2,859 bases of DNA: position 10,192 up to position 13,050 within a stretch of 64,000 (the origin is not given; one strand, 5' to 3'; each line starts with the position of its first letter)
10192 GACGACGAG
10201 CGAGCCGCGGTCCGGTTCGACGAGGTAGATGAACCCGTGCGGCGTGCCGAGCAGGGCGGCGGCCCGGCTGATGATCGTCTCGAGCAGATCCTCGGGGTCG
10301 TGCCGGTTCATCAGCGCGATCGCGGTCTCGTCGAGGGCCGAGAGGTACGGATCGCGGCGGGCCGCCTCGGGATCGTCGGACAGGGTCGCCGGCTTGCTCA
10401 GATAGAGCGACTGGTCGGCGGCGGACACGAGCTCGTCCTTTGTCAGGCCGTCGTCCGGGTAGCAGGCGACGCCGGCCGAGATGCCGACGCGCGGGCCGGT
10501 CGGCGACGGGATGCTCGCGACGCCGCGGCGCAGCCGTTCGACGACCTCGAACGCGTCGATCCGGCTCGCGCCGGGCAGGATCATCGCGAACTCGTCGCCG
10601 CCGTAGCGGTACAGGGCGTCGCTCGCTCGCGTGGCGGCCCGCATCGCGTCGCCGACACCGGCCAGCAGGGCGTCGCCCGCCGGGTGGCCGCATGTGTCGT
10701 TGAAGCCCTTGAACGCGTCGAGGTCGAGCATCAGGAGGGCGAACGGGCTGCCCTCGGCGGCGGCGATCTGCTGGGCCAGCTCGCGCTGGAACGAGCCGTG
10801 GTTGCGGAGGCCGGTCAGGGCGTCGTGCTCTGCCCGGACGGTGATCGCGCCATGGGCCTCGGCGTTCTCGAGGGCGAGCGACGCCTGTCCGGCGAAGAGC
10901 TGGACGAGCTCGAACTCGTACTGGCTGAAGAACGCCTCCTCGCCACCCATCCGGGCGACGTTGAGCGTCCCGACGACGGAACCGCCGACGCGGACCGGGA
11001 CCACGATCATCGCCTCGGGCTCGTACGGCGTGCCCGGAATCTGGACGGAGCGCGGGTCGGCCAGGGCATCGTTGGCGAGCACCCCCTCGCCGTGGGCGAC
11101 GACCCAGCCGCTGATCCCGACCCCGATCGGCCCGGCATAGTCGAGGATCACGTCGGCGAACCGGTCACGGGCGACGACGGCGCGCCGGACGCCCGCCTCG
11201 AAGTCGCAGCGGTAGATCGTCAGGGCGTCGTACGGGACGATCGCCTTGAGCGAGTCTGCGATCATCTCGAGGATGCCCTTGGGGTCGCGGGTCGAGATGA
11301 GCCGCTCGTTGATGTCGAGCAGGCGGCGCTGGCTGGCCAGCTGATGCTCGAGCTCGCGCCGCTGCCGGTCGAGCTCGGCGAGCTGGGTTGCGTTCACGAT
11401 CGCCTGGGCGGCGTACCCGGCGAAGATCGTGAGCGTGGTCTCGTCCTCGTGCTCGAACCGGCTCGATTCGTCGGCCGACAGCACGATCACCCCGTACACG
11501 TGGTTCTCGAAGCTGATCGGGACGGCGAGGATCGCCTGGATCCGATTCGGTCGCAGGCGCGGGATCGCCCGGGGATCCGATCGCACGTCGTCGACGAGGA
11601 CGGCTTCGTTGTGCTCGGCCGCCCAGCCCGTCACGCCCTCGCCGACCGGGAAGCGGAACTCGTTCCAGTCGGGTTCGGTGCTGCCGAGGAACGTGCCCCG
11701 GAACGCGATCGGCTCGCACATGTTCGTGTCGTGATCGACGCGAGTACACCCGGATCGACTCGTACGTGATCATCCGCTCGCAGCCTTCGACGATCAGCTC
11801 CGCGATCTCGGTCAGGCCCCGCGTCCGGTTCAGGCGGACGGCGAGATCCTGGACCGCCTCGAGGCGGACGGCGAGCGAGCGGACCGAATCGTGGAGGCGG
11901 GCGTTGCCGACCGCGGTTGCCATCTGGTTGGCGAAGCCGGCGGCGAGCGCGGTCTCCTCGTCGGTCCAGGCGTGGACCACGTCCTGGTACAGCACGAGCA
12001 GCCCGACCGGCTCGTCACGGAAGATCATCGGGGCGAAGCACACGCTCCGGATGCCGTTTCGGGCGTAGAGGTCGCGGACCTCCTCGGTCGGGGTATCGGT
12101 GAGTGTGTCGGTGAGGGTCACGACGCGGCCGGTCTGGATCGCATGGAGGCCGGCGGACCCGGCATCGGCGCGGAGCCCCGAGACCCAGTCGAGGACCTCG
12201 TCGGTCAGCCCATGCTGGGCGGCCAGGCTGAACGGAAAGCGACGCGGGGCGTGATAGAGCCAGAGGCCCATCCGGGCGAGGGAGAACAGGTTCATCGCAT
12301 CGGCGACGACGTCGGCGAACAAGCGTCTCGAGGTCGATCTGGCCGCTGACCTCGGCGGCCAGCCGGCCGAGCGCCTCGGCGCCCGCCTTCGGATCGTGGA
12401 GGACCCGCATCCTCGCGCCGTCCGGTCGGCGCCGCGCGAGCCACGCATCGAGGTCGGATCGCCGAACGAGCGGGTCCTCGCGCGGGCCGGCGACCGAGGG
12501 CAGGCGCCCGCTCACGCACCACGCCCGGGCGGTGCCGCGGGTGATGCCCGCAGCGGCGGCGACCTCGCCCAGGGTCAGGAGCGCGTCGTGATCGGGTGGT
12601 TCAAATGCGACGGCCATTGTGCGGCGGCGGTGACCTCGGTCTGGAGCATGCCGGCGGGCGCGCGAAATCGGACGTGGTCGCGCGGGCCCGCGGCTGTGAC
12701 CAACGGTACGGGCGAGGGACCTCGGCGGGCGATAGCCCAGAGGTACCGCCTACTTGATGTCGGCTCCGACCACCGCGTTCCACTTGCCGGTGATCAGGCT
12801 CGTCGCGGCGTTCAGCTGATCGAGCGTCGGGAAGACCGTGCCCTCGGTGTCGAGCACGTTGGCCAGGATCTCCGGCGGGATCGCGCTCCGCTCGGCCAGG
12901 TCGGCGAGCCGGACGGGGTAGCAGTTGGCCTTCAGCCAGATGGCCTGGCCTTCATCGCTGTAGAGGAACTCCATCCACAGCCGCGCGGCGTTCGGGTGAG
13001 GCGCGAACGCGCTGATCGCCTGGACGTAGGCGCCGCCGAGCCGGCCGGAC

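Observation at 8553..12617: DNA-binding HTH fused to four GAFs, two intact GGDEF domains and an intact EAL domain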

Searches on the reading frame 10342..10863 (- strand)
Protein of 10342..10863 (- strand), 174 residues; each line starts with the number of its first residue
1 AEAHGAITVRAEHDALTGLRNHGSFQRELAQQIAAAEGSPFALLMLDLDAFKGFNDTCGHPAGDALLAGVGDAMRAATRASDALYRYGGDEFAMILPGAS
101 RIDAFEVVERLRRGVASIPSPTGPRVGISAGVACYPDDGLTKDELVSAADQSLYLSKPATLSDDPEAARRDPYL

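Call 57: search_solved_structures(query=window:10342-10863:-, max_evalue=1e-10, show_alignments=2)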
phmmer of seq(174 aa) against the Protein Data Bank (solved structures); distinct sequences matched with E-value up to 1e-10: 46.
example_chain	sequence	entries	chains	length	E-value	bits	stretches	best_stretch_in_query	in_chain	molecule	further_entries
9t28_A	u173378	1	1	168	1e-25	93.7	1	13-157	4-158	diguanylate cyclase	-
3i5b_A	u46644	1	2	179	1.9e-24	89.5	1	13-157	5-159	WspR response regulator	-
3i5c_A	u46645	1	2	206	2.1e-24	89.3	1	12-157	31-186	Fusion of General control protein GCN4 and WSPR response regulator protein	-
4yme_A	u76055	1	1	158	5.7e-24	87.9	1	11-158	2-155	sensory box/GGDEF family protein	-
3bre_A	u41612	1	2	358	6.5e-24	87.8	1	12-157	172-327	Probable two-component response regulator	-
5m3c_A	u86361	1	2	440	8.9e-23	84.1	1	12-158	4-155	Diguanylate cyclase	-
3icl_A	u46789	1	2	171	2.5e-22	82.6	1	14-158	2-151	EAL/GGDEF domain protein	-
8wcn_A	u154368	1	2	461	3.6e-22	82.1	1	9-159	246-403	Diguanylate cyclase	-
7a7e_A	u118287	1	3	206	5.2e-22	81.6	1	5-162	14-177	Diguanylate cyclase TpbB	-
3i5a_A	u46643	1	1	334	7.2e-22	81.1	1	13-157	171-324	Response regulator/GGDEF domain protein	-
6d9m_A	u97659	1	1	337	8e-22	81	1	14-157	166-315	Fusion protein of Endolysin,Response receiver sensor diguanylate cyclase, GAF domain-conta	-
4zve_A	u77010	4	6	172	9.3e-21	77.5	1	24-157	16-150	Diguanylate cyclase DosC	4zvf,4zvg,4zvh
5xgb_A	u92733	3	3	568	1.3e-20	77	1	8-158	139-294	Uncharacterized protein | Uncharacterized protein PA0861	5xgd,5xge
5euh_A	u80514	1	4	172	4.5e-20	75.3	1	13-158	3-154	Putative GGDEF domain membrane protein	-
1w25_A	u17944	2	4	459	4.7e-20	75.2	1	12-158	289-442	STALKED-CELL DIFFERENTIATION CONTROLLING PROTEIN | RESPONSE REGULATOR PLED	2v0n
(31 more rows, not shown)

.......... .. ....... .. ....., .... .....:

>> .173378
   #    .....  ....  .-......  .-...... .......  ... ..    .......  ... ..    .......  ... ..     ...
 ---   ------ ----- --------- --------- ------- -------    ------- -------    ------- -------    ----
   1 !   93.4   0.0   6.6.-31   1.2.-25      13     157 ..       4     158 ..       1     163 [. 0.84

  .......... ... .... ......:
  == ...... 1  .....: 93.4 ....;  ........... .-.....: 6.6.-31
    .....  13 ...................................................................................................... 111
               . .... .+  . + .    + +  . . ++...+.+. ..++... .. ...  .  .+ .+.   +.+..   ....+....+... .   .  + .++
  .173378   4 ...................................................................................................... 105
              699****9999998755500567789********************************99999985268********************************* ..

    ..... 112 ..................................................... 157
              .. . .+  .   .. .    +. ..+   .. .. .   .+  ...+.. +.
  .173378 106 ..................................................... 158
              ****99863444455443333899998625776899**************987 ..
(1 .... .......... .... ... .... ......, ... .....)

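Call 74: search_protein_families(library=pfam, proteins=[window:10342-10863:-], max_evalue=0.001)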
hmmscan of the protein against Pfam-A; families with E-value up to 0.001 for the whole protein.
seq(174 aa): 2 families
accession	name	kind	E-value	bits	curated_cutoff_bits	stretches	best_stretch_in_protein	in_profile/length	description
PF00990.26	GGDEF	-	1.5e-39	135.8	23.8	1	11-158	1-156/161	Diguanylate cyclase, GGDEF domain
PF17853.6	GGDEF_2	-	0.00068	20.3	24.5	0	40-130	22-95/116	GGDEF-like domain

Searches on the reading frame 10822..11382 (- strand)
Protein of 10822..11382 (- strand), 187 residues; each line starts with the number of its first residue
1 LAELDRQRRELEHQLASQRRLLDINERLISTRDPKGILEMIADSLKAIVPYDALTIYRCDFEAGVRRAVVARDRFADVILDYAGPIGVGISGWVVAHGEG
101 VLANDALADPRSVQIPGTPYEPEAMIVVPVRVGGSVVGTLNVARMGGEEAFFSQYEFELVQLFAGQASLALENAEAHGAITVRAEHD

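Call 74: search_protein_families(library=pfam, proteins=[window:10822-11382:-], max_evalue=0.001)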
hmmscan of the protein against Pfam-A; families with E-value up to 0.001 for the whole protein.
seq(187 aa): 3 families
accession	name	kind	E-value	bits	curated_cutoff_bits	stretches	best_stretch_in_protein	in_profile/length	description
PF01590.32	GAF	-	3.2e-15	57.3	22.4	1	34-171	2-133/133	GAF domain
PF13185.12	GAF_2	-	3.4e-15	56.9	28.6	1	32-172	2-136/136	GAF domain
PF13492.12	GAF_3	-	1.7e-06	28.9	27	1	34-173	2-129/129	GAF domain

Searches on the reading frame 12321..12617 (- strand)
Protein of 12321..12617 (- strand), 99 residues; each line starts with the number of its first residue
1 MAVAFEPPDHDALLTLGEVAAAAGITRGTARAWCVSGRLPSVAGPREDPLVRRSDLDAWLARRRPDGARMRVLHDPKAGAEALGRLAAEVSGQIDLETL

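Call 21: search_solved_structures(query=window:12321-12617:-, max_evalue=10, show_alignments=2)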
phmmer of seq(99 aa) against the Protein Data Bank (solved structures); distinct sequences matched with E-value up to 10: 2.
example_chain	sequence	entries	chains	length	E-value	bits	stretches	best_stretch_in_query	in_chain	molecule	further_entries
1urr_A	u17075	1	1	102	0.12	15.8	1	29-70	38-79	CG18505 PROTEIN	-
6ama_A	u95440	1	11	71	0.36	14.4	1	6-57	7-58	Putative DNA-binding protein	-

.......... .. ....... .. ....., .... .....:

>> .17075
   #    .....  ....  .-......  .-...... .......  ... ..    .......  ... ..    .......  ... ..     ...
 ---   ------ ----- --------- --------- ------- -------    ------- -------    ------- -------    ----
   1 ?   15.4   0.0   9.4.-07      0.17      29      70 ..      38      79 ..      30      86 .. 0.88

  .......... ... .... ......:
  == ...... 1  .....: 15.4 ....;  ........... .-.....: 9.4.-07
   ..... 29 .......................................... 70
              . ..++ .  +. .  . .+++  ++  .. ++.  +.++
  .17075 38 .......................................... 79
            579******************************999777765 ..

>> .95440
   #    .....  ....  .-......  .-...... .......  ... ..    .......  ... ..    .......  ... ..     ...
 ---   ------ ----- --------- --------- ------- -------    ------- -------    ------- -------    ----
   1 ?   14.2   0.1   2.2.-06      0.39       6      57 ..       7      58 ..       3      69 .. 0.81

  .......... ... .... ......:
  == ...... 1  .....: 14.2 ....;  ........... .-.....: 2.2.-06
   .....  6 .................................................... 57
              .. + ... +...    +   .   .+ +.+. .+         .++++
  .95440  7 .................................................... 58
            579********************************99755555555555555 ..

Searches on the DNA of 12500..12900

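Call 44: search_rna_families(source=window, start=12500, end=12900, threshold=evalue, max_evalue=1, show_alignments=2)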
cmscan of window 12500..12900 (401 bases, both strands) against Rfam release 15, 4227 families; matches with E-value up to 1: 0.
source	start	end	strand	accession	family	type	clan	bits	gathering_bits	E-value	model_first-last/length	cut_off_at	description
